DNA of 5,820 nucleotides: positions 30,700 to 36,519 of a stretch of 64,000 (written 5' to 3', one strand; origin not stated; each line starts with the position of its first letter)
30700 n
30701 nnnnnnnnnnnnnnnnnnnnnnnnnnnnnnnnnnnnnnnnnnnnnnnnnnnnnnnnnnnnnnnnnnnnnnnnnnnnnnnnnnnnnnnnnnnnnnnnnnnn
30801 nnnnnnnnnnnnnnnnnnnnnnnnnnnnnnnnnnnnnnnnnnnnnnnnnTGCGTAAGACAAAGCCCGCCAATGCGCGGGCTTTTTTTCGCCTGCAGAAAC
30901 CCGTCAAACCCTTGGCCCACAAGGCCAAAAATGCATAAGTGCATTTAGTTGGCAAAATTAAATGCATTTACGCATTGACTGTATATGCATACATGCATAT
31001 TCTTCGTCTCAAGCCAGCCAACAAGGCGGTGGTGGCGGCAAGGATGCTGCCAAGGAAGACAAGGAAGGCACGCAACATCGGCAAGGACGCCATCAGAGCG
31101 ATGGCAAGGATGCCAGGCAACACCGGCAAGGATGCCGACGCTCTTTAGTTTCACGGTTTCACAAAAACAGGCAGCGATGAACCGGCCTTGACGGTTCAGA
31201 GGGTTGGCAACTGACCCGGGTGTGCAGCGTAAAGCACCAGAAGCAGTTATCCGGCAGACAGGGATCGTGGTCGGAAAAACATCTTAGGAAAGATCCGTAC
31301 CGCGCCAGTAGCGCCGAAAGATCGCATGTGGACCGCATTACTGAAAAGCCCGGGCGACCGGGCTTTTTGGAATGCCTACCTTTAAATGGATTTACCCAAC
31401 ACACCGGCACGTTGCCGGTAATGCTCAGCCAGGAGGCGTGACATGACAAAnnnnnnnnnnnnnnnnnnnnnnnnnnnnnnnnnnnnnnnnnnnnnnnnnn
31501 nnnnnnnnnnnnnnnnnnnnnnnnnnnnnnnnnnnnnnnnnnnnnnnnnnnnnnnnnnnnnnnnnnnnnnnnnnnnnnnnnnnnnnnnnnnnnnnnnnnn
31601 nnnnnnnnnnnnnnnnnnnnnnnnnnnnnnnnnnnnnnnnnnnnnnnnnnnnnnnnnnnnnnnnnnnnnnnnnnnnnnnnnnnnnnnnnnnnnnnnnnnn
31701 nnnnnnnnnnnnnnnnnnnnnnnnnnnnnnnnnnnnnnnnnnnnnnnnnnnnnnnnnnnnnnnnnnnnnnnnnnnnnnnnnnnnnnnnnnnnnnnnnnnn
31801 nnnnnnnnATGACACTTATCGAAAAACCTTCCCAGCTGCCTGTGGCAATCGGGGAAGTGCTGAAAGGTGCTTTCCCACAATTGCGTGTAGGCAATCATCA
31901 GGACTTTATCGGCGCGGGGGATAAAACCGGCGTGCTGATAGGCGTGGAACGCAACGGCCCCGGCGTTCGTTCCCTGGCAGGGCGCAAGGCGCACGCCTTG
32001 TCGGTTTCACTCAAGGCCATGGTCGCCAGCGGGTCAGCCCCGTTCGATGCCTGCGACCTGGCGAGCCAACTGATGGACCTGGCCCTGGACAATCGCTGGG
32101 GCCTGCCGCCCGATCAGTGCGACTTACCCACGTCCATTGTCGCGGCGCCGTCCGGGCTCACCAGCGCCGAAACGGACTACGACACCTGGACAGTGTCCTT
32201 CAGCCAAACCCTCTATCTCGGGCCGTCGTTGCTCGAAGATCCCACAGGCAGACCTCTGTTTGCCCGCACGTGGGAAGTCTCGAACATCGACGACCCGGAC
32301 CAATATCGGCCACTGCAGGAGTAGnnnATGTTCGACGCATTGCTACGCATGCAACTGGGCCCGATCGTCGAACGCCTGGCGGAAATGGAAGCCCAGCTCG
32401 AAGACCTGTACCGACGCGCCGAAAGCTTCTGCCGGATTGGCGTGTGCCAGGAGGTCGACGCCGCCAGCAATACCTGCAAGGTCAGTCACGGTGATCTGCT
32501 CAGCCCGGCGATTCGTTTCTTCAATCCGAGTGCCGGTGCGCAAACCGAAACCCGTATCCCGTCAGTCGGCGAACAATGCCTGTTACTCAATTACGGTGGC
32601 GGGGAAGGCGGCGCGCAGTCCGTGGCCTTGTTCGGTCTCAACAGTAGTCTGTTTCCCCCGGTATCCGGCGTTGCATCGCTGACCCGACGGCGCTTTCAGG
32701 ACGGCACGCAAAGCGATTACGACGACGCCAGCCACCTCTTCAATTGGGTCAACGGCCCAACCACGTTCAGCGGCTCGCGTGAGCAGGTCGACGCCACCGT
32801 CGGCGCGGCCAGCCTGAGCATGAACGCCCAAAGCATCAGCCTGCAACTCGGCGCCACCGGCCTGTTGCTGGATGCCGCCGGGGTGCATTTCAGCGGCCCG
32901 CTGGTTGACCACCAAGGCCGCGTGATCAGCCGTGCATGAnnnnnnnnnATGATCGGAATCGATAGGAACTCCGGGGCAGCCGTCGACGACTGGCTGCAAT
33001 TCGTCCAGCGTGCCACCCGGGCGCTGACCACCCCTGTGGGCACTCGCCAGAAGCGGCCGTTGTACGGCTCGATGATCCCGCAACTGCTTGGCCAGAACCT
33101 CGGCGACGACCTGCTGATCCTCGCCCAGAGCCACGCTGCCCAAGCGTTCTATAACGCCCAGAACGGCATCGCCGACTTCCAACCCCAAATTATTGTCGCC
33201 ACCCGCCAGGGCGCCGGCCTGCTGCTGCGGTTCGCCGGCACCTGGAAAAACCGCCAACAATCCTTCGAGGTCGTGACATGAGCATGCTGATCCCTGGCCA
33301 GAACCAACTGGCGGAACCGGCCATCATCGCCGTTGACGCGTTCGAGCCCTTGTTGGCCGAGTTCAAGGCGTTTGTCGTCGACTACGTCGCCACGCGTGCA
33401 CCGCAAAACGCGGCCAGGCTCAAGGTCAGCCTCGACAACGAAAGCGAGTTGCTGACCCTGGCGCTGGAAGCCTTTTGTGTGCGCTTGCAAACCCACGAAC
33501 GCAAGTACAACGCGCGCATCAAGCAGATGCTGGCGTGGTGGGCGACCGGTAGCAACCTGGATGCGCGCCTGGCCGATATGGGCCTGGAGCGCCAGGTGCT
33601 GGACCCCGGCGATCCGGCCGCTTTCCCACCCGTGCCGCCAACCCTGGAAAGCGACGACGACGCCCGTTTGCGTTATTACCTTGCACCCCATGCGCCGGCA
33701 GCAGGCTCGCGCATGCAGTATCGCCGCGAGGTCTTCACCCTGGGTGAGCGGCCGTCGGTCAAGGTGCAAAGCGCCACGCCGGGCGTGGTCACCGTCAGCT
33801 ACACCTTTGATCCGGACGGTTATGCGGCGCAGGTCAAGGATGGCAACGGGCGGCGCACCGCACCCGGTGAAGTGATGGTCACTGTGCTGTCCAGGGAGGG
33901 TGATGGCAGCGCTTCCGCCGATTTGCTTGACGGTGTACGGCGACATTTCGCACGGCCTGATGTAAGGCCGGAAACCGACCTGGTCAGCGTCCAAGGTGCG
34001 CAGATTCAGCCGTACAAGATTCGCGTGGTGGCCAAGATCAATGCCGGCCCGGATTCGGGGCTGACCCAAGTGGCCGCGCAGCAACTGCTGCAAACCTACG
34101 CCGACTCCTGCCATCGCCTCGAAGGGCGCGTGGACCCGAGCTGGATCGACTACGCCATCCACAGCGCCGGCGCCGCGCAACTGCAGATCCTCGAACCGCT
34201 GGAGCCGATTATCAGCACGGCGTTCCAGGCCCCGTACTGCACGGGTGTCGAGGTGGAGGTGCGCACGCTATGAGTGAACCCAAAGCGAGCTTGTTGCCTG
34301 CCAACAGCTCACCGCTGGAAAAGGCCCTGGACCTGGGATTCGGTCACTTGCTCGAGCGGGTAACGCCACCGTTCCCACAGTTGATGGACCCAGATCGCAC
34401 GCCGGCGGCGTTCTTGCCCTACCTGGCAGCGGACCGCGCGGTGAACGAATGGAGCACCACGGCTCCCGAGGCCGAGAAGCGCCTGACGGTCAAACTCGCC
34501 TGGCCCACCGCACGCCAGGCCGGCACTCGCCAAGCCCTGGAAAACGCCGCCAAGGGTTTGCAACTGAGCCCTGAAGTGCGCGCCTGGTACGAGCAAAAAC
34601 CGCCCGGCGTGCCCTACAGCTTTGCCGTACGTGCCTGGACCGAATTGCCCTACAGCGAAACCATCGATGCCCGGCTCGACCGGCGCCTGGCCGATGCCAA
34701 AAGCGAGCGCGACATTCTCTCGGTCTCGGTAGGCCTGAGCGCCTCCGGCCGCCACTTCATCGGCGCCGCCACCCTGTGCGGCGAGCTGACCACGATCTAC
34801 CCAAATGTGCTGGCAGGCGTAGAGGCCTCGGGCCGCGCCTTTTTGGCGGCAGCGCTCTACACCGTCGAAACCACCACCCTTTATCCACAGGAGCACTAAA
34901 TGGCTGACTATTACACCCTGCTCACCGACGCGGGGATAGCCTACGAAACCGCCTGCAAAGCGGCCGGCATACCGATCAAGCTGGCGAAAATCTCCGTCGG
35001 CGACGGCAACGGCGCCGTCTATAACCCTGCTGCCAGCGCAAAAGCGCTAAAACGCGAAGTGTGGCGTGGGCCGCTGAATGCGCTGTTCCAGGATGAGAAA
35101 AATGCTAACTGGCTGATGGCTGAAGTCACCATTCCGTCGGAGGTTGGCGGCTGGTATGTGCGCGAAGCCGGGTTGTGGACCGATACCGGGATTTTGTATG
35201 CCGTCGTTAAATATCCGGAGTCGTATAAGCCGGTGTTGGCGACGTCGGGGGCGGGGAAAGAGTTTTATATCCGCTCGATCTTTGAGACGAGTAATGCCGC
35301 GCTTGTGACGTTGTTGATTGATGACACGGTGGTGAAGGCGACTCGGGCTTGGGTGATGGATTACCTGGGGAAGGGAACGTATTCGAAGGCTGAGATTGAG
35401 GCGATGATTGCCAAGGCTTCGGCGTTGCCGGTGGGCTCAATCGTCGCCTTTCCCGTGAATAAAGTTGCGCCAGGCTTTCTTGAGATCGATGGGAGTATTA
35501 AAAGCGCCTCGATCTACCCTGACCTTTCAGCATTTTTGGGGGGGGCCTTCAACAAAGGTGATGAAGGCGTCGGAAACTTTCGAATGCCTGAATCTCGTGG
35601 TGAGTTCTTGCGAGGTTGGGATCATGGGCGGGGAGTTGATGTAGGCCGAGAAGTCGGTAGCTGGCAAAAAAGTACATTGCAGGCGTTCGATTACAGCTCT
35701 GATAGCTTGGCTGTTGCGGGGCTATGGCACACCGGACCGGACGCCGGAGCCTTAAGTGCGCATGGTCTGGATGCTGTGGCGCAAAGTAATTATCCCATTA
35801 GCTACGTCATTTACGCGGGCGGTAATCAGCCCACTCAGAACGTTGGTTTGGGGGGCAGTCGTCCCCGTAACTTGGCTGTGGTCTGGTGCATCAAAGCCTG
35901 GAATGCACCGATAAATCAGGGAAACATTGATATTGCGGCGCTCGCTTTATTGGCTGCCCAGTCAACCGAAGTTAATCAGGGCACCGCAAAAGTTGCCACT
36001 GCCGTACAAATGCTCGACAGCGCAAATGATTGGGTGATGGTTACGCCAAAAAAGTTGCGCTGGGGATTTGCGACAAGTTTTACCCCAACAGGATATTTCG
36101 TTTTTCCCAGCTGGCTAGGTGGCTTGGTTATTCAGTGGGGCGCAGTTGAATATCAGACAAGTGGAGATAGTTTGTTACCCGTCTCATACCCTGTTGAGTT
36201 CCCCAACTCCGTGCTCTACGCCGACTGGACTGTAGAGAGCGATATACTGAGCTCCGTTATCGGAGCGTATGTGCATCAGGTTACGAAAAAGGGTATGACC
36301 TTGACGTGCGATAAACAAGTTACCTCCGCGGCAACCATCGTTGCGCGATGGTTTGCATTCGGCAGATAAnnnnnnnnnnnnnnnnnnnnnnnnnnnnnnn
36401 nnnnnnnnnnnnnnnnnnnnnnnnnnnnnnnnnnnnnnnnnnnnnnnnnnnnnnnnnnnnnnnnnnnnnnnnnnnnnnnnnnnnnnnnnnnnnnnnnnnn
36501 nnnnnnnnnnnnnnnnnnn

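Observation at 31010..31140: RsmZ-like array of AGGA hairpins at the 5' end of the tailocin transcript: a candidate SOS-induced Rsm sponge or Rsm-controlled switch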

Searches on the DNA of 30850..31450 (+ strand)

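Call 4: search_rna_families(source=window, start=30850, end=31450, threshold=evalue, max_evalue=10, show_alignments=3)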
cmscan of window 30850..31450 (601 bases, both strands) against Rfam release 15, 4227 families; matches with E-value up to 10: 15.
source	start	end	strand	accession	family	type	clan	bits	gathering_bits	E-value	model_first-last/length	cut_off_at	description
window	30857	30882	+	RF01356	CRISPR-DR28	Gene; CRISPR;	-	22.6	35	0.15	1-24/24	no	CRISPR RNA direct repeat element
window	31033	31148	+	RF00166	PrrB_RsmZ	Gene; sRNA;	CL00106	22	44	0.0057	1-133/133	no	PrrB/RsmZ RNA family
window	30850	30888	+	RF00513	Trp_leader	Cis-reg; leader;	-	21.6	41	0.07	61-100/100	5'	Tryptophan operon leader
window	30850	30886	+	RF00512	Leu_leader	Cis-reg; leader;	-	18.5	50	0.32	110-148/148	5'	Leucine operon leader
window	30931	30975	+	RF04241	mir-5014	Gene; miRNA;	-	17.9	101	0.78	1-123/123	no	mir-5014 microRNA precursor family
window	30958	30993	+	RF04217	mir-297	Gene; miRNA;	-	17.2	90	3.9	1-71/71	no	mir-297 microRNA precursor family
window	31341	31369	+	RF02231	sX12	Gene; sRNA;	-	17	106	1.9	45-73/78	no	Xanthomonas sRNA sX12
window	30927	31002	-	RF04176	mir-3149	Gene; miRNA;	-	15.9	100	5.5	1-83/83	no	mir-3149 microRNA precursor family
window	30850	30889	+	RF01859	Phe_leader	Cis-reg; leader;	-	15.8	55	7.5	86-125/125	5'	Phenylalanine leader peptide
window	30855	30933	-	RF00513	Trp_leader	Cis-reg; leader;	-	15.2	41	3.3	1-100/100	no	Tryptophan operon leader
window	31326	31366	+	RF01116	Yfr1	Gene; sRNA;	-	13.9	38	4.8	1-59/59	no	Cyanobacterial functional RNA 1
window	30929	30977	-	RF03403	mir-5366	Gene; miRNA;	-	13.6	73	9.9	1-71/71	no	mir-5366 microRNA precursor family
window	31329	31368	+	RF02082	STnc540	Gene; sRNA;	-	13.5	38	3.2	102-140/202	no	Enterobacterial sRNA STnc540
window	30850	30885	+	RF01394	isrK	Gene; sRNA;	-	12.8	50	3.7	37-77/77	5'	isrK Hfq binding RNA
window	30850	30888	+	RF02278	Betaproteobacteria_toxic_sRNA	Gene; sRNA;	-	12.7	50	9.9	22-64/64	5'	Betaproteobacteria toxic small RNA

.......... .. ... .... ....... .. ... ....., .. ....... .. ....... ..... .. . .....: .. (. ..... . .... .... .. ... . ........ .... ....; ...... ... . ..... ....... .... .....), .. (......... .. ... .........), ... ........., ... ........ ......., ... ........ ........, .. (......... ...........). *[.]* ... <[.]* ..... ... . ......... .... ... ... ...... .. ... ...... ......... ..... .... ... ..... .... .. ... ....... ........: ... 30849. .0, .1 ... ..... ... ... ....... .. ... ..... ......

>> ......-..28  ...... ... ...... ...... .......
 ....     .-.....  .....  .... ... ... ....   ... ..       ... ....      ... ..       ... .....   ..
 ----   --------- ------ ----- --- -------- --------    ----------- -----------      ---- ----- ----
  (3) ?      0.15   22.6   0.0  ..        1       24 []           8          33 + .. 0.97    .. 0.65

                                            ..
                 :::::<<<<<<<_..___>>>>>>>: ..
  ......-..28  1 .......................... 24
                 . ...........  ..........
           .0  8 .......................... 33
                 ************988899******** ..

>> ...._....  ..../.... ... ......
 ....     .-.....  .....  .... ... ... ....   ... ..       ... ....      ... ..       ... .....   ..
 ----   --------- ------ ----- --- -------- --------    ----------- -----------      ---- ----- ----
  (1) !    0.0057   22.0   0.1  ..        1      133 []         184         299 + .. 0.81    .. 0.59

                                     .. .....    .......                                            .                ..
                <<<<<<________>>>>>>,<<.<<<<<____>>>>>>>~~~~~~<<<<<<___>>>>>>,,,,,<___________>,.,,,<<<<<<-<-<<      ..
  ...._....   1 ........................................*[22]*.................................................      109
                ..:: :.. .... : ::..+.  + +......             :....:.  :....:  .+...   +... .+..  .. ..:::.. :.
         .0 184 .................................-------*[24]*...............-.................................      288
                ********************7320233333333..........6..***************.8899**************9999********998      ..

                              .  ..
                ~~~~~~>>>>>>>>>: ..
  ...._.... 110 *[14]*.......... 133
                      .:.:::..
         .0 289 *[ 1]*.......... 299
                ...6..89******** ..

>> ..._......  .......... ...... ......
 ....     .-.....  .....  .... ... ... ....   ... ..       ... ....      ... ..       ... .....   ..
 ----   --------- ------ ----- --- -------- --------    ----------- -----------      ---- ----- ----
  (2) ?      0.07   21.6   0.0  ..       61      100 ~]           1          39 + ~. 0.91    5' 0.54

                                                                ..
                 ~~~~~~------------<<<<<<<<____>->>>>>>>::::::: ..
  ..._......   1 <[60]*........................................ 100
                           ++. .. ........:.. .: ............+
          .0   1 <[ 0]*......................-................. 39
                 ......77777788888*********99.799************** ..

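Call 49: search_dna_similar(query=window:31165-31290:+, collection=phages, mode=distant, max_rows=30)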
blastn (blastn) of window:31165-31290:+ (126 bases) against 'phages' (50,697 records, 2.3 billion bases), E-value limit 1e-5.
Records with a match: 10; places in all: 10; records where one place covers at least 80% of the query: 5.
Best place of each record, by identity: 90-95% 2; 80-90% 5; 60-80% 3.
By first word of the organism name: Pseudomonas 9; Bacteriophage 1.
By host as written in the record: Pseudomonas syringae 7C 4; Pseudomonas syringae pv. tomato Pst235 2; Pseudomonas fluorescens Q8r1-96 1; Pseudomonas protegens CEMTC 4060 1; - 1; Pseudomonas syringae CC1557 1.
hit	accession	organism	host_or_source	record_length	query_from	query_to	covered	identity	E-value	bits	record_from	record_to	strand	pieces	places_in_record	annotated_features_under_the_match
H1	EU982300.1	Pseudomonas phage DVM-2008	Pseudomonas fluorescens Q8r1-96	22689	2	117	92%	94.0%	6e-43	178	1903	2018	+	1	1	none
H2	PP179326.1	Pseudomonas phage Orimi01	Pseudomonas syringae 7C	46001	5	111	85%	83.2%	2e-23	113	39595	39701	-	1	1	none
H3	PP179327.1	Pseudomonas phage Orisa03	Pseudomonas syringae 7C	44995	5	111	85%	83.2%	2e-23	113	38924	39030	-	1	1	none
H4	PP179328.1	Pseudomonas phage Orisa02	Pseudomonas syringae 7C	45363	5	111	85%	83.2%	2e-23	113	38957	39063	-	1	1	none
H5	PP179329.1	Pseudomonas phage Orisa01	Pseudomonas syringae 7C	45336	5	111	85%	83.2%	2e-23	113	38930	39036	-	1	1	none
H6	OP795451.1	Pseudomonas phage PseuP_224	Pseudomonas protegens CEMTC 4060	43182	5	91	69%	93.1%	7e-29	131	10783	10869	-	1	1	hypothetical protein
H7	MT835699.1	Bacteriophage sp.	human fecal samples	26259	5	75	56%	88.7%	2e-17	93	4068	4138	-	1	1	record has no annotation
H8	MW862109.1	Pseudomonas phage Medea1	Pseudomonas syringae pv. tomato Pst235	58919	5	71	53%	79.1%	4e-7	59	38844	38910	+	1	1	none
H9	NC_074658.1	Pseudomonas phage Medea1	Pseudomonas syringae pv. tomato Pst235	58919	5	71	53%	79.1%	4e-7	59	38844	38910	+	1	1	none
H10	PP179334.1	Pseudomonas phage Aurca01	Pseudomonas syringae CC1557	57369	5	71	53%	79.1%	4e-7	59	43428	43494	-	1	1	none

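Call 51: get_annotated_region(hit=H2, flank=3000)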
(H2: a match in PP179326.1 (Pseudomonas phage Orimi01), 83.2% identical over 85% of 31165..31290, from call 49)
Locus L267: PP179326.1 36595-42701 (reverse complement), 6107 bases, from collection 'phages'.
description: Pseudomonas phage Orimi01, complete genome.
organism: Pseudomonas phage Orimi01 (NCBI taxid 3138541)
taxonomy: Viruses
host: Pseudomonas syringae 7C; source: apricot soil; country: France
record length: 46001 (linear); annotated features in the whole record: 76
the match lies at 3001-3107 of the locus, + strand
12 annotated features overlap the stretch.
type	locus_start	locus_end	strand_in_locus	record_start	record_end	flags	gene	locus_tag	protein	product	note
CDS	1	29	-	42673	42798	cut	-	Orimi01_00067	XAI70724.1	hypothetical protein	-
CDS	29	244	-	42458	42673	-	-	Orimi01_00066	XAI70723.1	hypothetical protein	-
CDS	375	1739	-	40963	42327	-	-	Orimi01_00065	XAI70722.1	replicative DNA helicase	[Pseudomonas phage phi297]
CDS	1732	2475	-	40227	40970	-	-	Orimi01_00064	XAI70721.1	hypothetical protein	-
CDS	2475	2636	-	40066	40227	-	-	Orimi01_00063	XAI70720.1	hypothetical protein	-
CDS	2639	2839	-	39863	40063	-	-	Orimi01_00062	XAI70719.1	putative repressor-like protein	[Pseudomonas phage AF]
CDS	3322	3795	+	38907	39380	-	-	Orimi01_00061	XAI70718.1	hypothetical protein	-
CDS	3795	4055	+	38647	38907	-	-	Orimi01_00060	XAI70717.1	hypothetical protein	-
CDS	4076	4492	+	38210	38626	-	-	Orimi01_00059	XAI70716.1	hypothetical protein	-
CDS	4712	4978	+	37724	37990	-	-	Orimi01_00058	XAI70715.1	hypothetical protein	-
CDS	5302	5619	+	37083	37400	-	-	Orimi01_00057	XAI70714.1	hypothetical protein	-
CDS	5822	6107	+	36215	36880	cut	-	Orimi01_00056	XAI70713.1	hypothetical protein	-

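Call 52: get_annotated_region(hit=H6, flank=3000)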
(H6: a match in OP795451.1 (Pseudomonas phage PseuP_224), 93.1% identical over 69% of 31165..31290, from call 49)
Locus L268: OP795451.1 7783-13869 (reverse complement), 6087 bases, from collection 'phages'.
description: Pseudomonas phage PseuP_224, complete genome.
organism: Pseudomonas phage PseuP_224 (NCBI taxid 2996096)
taxonomy: Viruses; Duplodnaviria; Heunggongvirae; Uroviricota; Caudoviricetes
host: Pseudomonas protegens CEMTC 4060; source: water sample taken from the Inya River,a right tributary of the big Siberian Ob River; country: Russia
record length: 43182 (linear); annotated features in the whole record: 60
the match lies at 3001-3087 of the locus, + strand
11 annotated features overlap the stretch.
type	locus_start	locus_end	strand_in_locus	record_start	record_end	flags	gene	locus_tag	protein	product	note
CDS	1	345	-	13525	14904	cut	-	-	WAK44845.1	replicative DNA helicase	Replicative DNA helicase (DnaB)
CDS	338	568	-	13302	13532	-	-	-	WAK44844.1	primosomal protein I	-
CDS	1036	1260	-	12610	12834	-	-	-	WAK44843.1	hypothetical protein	-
CDS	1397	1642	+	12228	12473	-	-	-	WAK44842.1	hypothetical protein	-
CDS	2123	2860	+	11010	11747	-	-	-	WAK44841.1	repressor protein cI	-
CDS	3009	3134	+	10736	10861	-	-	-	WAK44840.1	hypothetical protein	-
CDS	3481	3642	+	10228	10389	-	-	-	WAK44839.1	hypothetical protein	-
CDS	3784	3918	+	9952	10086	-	-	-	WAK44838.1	hypothetical protein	-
CDS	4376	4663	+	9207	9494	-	-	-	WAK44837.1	hypothetical protein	-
CDS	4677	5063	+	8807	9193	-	-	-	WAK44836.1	hypothetical protein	-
CDS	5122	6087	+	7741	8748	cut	-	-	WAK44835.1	nucleoid-associated protein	Nucleoid-associated protein NdpA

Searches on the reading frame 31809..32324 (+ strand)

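Call 64: search_protein_families(library=pfam, proteins=[window:31809-32324:+], max_evalue=0.001)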
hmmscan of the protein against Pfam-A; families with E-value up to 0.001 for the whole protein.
window:31809-32324:+ (171 aa): 0 families

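Call 74: search_protein_families(library=phrogs, proteins=[window:31809-32324:+], max_evalue=0.001)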
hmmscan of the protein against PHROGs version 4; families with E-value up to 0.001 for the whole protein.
window:31809-32324:+ (171 aa): 1 family
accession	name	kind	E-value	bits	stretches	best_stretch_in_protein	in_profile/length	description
phrog_1072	-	unknown function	2.1e-43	148.8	1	4-171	3-173/174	-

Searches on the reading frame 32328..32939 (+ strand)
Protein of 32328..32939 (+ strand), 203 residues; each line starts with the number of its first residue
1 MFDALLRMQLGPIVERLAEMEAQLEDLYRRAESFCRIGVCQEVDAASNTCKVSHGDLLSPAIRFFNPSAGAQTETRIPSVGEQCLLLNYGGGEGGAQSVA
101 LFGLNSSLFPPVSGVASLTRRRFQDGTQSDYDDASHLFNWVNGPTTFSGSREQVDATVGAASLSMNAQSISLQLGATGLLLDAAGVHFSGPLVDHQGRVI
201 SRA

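Call 74: search_protein_families(library=phrogs, proteins=[window:32328-32939:+], max_evalue=0.001)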
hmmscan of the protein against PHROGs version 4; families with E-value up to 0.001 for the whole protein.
window:32328-32939:+ (203 aa): 2 families
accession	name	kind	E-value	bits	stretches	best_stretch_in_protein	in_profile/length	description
phrog_9992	-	tail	3.7e-17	63.6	1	19-136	2-118/228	baseplate assembly protein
phrog_6142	-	tail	3.8e-06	27.9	1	19-101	3-89/165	baseplate assembly protein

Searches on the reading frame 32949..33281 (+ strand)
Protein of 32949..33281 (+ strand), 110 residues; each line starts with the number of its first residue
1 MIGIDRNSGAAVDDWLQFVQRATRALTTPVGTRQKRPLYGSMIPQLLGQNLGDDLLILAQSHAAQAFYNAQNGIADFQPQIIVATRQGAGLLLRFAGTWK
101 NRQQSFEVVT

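Call 74: search_protein_families(library=phrogs, proteins=[window:32949-33281:+], max_evalue=0.001)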
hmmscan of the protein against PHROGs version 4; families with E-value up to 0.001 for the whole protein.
window:32949-33281:+ (110 aa): 1 family
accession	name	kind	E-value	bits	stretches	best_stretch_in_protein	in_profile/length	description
phrog_43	-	tail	4.3e-20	72.7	1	1-108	5-110/126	baseplate wedge subunit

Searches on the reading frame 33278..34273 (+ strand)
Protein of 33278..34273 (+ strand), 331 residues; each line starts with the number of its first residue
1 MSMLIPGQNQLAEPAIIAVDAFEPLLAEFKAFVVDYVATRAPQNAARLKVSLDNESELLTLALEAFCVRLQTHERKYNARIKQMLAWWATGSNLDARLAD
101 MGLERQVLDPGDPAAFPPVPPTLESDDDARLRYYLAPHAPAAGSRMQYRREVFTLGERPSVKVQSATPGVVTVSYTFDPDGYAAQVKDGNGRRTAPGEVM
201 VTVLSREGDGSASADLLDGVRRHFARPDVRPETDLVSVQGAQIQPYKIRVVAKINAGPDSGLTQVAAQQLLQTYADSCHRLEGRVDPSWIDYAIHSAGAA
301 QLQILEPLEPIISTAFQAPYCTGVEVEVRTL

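Call 74: search_protein_families(library=phrogs, proteins=[window:33278-34273:+], max_evalue=0.001)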
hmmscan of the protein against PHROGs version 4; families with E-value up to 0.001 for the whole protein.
window:33278-34273:+ (331 aa): 4 families
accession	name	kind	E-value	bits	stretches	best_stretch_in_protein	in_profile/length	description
phrog_6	-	tail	4.9e-40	138.7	1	2-329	52-406/548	baseplate wedge subunit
phrog_4226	-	tail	3.2e-39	135.6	2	175-327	70-222/228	baseplate protein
phrog_179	-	connector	0.0001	22.8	0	189-245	72-130/162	tail terminator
phrog_14699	-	unknown function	0.00072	20.5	0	288-326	14-52/59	-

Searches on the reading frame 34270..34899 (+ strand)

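Call 74: search_protein_families(library=phrogs, proteins=[window:34270-34899:+], max_evalue=0.001)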
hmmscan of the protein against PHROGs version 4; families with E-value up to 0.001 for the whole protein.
window:34270-34899:+ (209 aa): 5 families
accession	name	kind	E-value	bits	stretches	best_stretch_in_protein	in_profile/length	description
phrog_48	-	tail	5.1e-55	188.4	1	3-201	11-210/478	tail protein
phrog_9915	-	unknown function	9.6e-13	47.3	1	5-130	810-937/1813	-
phrog_5726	-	tail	1.1e-11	46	1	6-121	5-123/249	tail protein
phrog_29945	-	unknown function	5.4e-07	30.1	1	38-121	127-209/369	-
phrog_14404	-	tail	0.00048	20.4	1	65-122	74-129/363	baseplate protein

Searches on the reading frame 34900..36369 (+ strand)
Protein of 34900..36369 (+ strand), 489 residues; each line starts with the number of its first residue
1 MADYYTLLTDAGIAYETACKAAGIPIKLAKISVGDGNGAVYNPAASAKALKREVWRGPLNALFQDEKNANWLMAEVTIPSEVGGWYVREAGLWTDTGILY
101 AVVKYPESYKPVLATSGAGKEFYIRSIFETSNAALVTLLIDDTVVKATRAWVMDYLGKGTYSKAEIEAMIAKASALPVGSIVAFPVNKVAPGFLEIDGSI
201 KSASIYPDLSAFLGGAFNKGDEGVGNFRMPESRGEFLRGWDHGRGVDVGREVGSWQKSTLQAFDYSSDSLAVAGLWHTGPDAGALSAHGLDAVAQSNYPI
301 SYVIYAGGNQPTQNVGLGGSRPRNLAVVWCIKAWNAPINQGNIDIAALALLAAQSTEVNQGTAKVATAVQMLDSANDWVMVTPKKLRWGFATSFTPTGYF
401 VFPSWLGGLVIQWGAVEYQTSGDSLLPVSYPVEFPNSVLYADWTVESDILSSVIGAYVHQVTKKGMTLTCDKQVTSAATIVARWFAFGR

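Call 74: search_protein_families(library=phrogs, proteins=[window:34900-36369:+], max_evalue=0.001)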
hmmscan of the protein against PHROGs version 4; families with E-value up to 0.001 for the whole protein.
window:34900-36369:+ (489 aa): 42 families (the best 25 are shown)
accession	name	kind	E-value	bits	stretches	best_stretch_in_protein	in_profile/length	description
phrog_327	-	tail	2.7e-126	424.4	2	2-156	6-159/618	tail protein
phrog_11518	-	tail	4.1e-91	307.5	1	1-156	1-156/812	tail fiber protein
phrog_5181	-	unknown function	4.1e-89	300.8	2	1-196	2-167/763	-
phrog_1780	-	tail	1.5e-57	196.9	1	1-158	3-158/855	tail collar fiber protein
phrog_988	-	tail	1.5e-50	174.1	1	3-156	5-157/574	tail protein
phrog_6202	-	tail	3e-46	159.8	1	3-169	4-169/636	tail fiber protein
phrog_381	-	tail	1e-42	148.1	1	2-163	3-166/566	tail fiber protein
phrog_1162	-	tail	5.8e-42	144.9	1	3-165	5-163/354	tail fiber protein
phrog_2137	-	tail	2.2e-41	143.1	1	2-150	4-151/267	tail fiber protein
phrog_295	-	tail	5.9e-38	132.2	1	2-168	164-329/794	tail fiber protein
phrog_4618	-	tail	1.5e-35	123.8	1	3-170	4-170/413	tail collar fiber protein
phrog_27782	-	unknown function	9.8e-33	114.7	1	2-156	3-157/644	-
phrog_523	-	tail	4.6e-32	112.6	1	160-352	470-645/673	tail collar fiber protein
phrog_10153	-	tail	2e-28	100.4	1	4-170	5-170/327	tail fiber protein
phrog_1858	-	tail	3.8e-28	98.9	1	158-336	120-296/1018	tail fiber protein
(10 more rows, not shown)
